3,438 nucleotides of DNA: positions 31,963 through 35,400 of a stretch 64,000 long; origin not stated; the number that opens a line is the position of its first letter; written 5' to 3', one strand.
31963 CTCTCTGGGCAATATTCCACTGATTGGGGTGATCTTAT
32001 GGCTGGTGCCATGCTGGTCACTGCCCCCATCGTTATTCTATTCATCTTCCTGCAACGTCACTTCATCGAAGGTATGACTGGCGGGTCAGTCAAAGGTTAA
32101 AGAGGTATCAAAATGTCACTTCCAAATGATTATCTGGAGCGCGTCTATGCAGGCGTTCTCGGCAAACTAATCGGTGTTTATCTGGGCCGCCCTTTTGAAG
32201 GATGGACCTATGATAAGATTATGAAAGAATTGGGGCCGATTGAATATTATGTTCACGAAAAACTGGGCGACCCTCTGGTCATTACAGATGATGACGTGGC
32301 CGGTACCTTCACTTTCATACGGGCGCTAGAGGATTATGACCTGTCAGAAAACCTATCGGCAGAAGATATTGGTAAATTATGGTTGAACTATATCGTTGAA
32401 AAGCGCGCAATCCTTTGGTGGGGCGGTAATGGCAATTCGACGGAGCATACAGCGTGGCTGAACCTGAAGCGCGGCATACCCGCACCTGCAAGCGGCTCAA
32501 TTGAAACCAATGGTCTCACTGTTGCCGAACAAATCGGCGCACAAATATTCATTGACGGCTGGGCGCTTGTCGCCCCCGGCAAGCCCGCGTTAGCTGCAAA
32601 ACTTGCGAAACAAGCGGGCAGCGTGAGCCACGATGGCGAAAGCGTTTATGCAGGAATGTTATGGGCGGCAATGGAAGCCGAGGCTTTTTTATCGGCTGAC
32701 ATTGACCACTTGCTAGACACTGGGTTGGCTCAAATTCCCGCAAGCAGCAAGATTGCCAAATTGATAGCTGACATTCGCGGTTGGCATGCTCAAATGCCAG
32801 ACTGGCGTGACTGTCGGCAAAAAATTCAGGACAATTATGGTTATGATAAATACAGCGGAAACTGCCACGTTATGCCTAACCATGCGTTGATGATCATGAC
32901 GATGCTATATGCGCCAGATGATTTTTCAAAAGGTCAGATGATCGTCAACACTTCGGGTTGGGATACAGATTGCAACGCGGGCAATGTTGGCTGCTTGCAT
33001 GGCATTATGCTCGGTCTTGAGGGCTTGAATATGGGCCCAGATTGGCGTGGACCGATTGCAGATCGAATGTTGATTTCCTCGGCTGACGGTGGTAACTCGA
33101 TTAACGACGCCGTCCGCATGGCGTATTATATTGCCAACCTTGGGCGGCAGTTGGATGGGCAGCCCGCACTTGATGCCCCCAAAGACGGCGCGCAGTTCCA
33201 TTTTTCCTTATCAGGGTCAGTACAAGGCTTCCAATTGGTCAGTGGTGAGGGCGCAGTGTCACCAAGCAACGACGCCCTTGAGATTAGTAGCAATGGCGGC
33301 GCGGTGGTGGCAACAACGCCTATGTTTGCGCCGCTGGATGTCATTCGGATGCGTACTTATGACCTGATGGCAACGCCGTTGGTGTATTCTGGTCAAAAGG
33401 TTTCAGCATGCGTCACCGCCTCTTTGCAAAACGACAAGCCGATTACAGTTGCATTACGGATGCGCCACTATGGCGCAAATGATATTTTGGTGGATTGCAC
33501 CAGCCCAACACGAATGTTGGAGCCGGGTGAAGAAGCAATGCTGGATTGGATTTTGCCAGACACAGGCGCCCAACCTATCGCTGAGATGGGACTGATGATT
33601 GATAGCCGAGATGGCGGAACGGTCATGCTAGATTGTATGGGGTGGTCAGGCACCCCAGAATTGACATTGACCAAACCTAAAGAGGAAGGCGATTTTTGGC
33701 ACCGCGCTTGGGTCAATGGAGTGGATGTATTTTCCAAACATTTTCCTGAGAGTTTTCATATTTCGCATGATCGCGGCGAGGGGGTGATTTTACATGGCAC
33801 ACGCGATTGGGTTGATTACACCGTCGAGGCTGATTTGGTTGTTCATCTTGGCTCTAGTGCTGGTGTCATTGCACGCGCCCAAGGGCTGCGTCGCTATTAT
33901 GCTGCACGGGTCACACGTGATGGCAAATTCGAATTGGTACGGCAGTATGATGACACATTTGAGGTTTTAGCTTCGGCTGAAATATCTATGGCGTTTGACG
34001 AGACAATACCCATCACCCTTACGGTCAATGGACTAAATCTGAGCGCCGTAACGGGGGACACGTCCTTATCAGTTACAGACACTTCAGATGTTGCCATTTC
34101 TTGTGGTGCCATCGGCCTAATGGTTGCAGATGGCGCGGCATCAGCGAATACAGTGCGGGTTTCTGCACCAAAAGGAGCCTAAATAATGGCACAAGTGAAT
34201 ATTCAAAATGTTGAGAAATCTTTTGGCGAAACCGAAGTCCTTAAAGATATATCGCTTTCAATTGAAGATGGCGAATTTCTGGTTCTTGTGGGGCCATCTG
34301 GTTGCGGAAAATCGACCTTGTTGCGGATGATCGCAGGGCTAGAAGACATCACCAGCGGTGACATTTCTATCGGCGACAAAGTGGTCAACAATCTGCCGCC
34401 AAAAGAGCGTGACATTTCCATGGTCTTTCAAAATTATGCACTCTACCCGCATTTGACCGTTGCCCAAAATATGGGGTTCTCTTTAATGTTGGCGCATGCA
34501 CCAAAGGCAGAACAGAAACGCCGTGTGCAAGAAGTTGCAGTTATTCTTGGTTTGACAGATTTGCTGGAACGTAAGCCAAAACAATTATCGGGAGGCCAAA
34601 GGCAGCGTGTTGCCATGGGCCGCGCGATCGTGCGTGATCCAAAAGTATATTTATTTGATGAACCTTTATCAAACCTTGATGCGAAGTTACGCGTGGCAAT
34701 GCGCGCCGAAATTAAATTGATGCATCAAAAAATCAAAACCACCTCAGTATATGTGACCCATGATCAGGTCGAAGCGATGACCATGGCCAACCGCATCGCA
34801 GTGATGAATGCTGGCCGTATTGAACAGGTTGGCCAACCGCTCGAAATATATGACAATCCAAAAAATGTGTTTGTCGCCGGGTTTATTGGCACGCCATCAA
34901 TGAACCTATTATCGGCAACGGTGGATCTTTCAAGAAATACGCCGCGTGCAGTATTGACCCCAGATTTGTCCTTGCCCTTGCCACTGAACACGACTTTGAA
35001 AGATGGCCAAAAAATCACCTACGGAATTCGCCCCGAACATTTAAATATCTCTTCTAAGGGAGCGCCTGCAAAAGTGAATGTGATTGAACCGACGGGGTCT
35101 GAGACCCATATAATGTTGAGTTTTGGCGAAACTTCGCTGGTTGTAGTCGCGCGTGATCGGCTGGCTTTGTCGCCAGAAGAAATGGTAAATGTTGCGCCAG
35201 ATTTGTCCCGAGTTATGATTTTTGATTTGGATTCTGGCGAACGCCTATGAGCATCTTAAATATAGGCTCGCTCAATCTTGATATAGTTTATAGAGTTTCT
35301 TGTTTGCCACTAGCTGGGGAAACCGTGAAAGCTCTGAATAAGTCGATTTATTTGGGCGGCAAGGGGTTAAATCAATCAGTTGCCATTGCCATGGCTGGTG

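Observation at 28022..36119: Sugar ABC operon built around a 689-aa ADP-ribosylglycohydrolase fusion protein and ribokinase: candidate uptake and cleavage system for an unknown ribosylated compound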

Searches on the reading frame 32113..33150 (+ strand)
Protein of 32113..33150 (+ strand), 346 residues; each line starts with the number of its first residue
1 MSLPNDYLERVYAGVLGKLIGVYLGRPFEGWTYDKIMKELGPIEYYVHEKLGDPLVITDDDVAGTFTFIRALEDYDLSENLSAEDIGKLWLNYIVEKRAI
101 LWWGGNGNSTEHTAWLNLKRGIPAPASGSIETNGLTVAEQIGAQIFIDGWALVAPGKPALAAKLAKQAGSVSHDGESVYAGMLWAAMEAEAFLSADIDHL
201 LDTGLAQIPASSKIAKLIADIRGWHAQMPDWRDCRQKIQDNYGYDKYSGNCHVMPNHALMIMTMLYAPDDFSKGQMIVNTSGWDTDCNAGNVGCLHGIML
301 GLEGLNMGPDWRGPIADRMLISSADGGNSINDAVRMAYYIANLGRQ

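Call 58: search_solved_structures(query=A2, max_evalue=1, show_alignments=3)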
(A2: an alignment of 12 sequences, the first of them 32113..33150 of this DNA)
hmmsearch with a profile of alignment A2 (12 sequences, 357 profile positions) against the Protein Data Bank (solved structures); distinct sequences matched with E-value up to 1: 21.
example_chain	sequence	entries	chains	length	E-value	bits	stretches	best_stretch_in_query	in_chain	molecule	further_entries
1t5j_A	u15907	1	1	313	7.5e-19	71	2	140-311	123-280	Hypothetical protein MJ1187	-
6g1p_A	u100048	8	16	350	2.8e-09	39.5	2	267-312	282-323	ADP-ribosylhydrolase like 2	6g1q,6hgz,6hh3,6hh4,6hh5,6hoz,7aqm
3g9d_A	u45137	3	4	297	1.1e-08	37.6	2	4-63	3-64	Dinitrogenase reductase activating glucohydrolase | Dinitrogenase reductase activacting glicohydrolase | ADP-ribosyl-(Dinitrogen reductase) hydrolase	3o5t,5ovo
2woe_A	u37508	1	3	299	1.8e-08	36.8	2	5-61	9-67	ADP-RIBOSYL-[DINITROGEN REDUCTASE] GLYCOHYDROLASE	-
2woc_A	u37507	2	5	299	1.8e-08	36.8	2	5-61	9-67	ADP-RIBOSYL-[DINITROGEN REDUCTASE] GLYCOHYDROLASE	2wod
2cwc_A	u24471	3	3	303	7.3e-05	24.9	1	269-307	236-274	ADP-ribosylglycohydrolase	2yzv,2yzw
2qty_A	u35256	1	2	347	0.00018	23.6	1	271-312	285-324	Poly(ADP-ribose) glycohydrolase ARH3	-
5zqy_A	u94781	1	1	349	0.00034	22.7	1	271-312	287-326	Poly(ADP-ribose) glycohydrolase ARH3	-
9rfd_A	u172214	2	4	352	0.00039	22.5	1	271-312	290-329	ADP-ribosylhydrolase ARH3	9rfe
2foz_A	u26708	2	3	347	0.00041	22.5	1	271-312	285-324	ADP-ribosylhydrolase like 2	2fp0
2g4k_A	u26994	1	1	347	0.00041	22.4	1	271-312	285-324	ADP-ribosylhydrolase 3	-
6d36_C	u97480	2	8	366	0.00045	22.3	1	271-312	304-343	Poly(ADP-ribose) glycohydrolase ARH3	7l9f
7akr_AAA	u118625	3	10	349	0.001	21.2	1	271-312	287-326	ADP-ribose glycohydrolase ARH3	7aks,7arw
7l9h_C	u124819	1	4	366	0.0012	21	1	271-312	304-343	ADP-ribose glycohydrolase ARH3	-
8za7_A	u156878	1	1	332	0.0025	19.9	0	270-311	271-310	Lmo0067 protein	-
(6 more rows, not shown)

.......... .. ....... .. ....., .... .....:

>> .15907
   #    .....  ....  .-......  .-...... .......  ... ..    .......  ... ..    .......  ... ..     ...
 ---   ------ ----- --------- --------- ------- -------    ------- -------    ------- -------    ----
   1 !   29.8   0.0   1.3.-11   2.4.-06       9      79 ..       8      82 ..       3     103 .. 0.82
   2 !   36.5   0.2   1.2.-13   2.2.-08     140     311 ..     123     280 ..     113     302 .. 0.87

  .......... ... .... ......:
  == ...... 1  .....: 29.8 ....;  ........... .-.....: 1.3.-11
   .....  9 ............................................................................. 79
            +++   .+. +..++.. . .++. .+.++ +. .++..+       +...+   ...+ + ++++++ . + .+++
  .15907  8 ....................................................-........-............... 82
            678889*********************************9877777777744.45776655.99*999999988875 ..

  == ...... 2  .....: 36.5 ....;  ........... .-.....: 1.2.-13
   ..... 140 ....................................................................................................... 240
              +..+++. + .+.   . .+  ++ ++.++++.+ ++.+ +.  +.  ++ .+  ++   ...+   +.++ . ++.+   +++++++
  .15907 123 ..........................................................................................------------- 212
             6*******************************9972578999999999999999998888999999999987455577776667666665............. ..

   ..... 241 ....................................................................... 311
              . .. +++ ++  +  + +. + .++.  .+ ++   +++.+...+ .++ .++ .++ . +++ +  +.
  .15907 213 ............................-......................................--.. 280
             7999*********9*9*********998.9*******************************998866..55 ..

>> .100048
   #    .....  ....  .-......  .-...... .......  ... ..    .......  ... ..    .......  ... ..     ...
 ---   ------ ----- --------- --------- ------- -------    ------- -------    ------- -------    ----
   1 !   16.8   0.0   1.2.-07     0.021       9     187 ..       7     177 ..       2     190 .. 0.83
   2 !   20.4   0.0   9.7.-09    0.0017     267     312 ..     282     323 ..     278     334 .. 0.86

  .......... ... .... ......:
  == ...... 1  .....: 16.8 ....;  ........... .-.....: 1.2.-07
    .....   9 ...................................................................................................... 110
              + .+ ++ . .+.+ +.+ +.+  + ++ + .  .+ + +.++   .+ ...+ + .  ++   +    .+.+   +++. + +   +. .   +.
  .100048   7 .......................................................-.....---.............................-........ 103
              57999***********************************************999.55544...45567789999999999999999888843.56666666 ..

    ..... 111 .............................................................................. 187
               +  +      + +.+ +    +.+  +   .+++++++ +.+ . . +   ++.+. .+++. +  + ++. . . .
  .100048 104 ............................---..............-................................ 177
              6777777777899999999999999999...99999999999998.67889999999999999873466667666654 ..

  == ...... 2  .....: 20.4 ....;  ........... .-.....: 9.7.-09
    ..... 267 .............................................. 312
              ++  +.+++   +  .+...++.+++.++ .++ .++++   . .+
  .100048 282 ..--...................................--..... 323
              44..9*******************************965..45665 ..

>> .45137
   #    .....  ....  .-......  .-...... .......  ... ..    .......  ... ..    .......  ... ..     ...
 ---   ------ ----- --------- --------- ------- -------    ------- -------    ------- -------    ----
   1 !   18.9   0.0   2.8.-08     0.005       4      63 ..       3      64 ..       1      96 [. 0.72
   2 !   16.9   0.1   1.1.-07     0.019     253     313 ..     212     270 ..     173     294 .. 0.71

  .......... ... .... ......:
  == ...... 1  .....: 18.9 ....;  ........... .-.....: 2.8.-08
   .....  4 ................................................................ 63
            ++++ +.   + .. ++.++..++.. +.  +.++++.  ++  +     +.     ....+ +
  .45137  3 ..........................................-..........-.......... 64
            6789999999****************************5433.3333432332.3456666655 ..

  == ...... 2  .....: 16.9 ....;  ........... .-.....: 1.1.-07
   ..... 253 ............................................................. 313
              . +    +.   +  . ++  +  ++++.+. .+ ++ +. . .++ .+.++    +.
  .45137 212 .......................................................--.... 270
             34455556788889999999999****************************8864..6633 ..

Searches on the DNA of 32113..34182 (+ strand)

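Call 10: search_dna_similar(query=window:32113-34182:+, collection=plasmids, mode=near)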
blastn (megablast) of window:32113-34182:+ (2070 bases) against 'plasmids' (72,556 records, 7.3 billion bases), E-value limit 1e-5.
No match.

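Call 20: search_dna_similar(query=L061:9001-11100:+, collection=ecoli_genomes, mode=distant, max_rows=10)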
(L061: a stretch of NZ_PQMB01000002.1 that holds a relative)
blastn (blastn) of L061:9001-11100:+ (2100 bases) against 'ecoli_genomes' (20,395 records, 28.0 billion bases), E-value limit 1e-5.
No match.

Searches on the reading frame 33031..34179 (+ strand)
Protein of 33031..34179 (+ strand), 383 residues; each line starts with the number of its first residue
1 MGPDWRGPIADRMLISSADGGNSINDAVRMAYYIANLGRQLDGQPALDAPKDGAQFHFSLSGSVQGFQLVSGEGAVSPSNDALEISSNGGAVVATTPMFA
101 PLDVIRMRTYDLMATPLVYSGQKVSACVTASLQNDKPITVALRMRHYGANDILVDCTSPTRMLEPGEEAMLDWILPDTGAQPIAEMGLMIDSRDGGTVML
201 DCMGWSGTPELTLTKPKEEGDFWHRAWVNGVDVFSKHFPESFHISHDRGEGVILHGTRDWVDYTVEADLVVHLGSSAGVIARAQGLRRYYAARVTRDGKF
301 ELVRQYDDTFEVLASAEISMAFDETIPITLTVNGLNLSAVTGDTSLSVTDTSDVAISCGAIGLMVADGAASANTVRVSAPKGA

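Call 7: search_protein_families(library=pfam, proteins=[window:33031-34179:+], max_evalue=10)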
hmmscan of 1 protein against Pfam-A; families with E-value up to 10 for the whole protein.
seq(383 aa): 0 families

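Call 24: search_protein_representatives(protein=window:33145-34179:+)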
Query: 345 residues. Proteins with E-value up to 0.001 (for the whole library): 846; up to 1e-10: 524; up to 1e-30: 177. The best 150 are listed.
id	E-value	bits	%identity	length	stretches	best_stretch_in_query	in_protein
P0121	4.1e-93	328.5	50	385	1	2-341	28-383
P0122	9.1e-87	307.7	48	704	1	1-340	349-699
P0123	1.2e-77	277.7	44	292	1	55-342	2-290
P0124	1.5e-70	254.4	49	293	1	69-342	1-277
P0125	5.5e-67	242.6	44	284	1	58-328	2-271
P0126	2.3e-66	240.6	53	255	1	67-278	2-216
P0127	4.3e-65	236.4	47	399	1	1-325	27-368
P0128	1.3e-64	234.8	48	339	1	3-261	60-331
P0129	2.2e-64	234.1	41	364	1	1-339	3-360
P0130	3.0e-64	233.6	43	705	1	5-340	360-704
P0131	1.7e-60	221.3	41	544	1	8-340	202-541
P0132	1.8e-60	221.2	38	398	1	9-339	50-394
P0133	5.1e-60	219.7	39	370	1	11-344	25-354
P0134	4.0e-59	216.8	39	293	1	56-340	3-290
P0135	6.2e-59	216.2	41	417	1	2-343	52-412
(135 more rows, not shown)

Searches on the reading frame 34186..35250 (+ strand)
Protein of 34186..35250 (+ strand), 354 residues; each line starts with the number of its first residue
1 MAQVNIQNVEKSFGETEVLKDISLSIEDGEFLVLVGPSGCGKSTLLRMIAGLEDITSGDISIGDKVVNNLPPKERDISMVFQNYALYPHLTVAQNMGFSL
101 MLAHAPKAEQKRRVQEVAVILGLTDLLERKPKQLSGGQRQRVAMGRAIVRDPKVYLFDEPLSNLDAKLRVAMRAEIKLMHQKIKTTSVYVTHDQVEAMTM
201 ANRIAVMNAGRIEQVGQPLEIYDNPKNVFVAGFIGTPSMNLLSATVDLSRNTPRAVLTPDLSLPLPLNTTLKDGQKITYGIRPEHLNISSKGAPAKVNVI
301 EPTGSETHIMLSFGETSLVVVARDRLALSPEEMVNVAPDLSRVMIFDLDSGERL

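Call 3: search_protein_families(library=pfam, proteins=[window:34186-35250:+], max_evalue=0.01)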
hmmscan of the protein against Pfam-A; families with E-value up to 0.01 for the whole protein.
window:34186-35250:+ (354 aa): 14 families
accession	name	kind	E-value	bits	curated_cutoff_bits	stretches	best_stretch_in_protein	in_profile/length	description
PF00005.33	ABC_tran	-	2.6e-36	125.7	25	1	19-161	1-136/137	ABC transporter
PF17912.7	OB_MalK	-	8.6e-11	43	27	1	235-286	1-53/53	MalK OB fold domain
PF08402.16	TOBE_2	-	2.2e-07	31.4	21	1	280-346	2-76/76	TOBE domain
PF03193.22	RsgA_GTPase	-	1.4e-05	25.5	30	1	4-62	82-139/174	RsgA GTPase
PF13304.12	AAA_21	-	2.5e-05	24.9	27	1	31-73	1-55/304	AAA domain, putative AbiEii toxin, Type IV TA system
PF02463.25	SMC_N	-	7.7e-05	22.7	40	1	28-206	23-213/220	RecF/RecN/SMC N terminal domain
PF20703.3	nSTAND1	-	0.00028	21.1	27.1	1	13-57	17-59/379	Novel STAND NTPase 1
PF13401.12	AAA_22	-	0.00049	20.8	27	1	29-63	5-33/130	AAA domain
PF03215.21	Rad17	-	0.00084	19.8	23.8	1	18-50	34-66/186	Rad17 P-loop domain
PF20720.3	nSTAND3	-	0.0026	17.9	27.2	1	14-50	2-38/155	Novel STAND NTPase 3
PF00004.35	AAA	-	0.0054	17.6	21.2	0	33-82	2-51/131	ATPase family associated with various cellular activities (AAA)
PF24389.1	ORC-CDC6-like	-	0.0066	15.7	27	1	32-49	35-52/571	ORC-CDC6-like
PF03459.23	TOBE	-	0.0079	16.8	22.3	0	294-345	8-64/64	TOBE domain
PF13191.12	AAA_16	-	0.0086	17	32.6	0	28-50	23-45/167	AAA ATPase domain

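Call 4: search_protein_families(library=ncbifam, proteins=[window:34186-35250:+], max_evalue=0.01)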
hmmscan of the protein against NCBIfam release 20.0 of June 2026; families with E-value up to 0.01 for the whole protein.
window:34186-35250:+ (354 aa): 190 families (the best 25 are shown)
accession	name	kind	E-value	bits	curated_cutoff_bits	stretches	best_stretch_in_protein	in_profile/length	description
NF008653.0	PRK11650.1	subfamily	4.7e-148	493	432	1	1-353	1-354/357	sn-glycerol-3-phosphate ABC transporter ATP-binding protein UgpC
NF008233.0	PRK11000.1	equivalog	3.3e-130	434.2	568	1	1-333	1-340/369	maltose/maltodextrin ABC transporter ATP-binding protein MalK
NF006987.0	PRK09452.1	equivalog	1.7e-100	336.4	482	1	4-290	18-303/378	spermidine/putrescine ABC transporter ATP-binding protein PotA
TIGR03265.1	PhnT2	equivalog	2e-100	336.5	457.7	1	2-302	3-294/353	putative 2-aminoethylphosphonate ABC transporter ATP-binding protein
NF040933.2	ABC_arch_GlcV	equivalog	6.1e-97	324.7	450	1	3-346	2-357/357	glucose ABC transporter ATP-binding protein GlcV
TIGR01187.1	potA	subfamily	2.9e-89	299.4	355.6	1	34-300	1-266/325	polyamine ABC transporter ATP-binding protein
NF043075.1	MMSYN1_0197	equivalog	9.5e-86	287.8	550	1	4-291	3-283/341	spermidine/putrescine ABC transporter ATP-binding protein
TIGR00968.1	3a0106s01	subfamily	1e-84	283.8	342.75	1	5-236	2-233/237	sulfate ABC transporter ATP-binding protein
NF008513.0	PRK11432.1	equivalog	1.2e-84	284.2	496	1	4-318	7-318/351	ferric ABC transporter ATP-binding protein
TIGR03258.1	PhnT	equivalog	1.4e-80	271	499.15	1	4-320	9-330/359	2-aminoethylphosphonate ABC transport system ATP-binding subunit PhnT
NF008621.0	PRK11607.1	equivalog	1.4e-80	270.9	613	1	4-299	20-315/377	putrescine ABC transporter ATP-binding subunit PotG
NF040840.2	tungstate_WtpC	equivalog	4.3e-78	263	440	1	4-293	2-283/347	tungstate ABC transporter ATP-binding protein WtpC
NF008105.0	PRK10851.1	equivalog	1e-75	254.7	502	1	4-301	3-298/362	sulfate/thiosulfate ABC transporter ATP-binding protein CysA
TIGR01186.1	proV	subfamily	8e-64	216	326.6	1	13-256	3-252/363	betaine/proline/choline family ABC transporter ATP-binding protein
TIGR01277.1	thiQ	equivalog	1.4e-59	201.3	245.05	1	21-216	16-211/213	thiamine ABC transporter ATP-binding protein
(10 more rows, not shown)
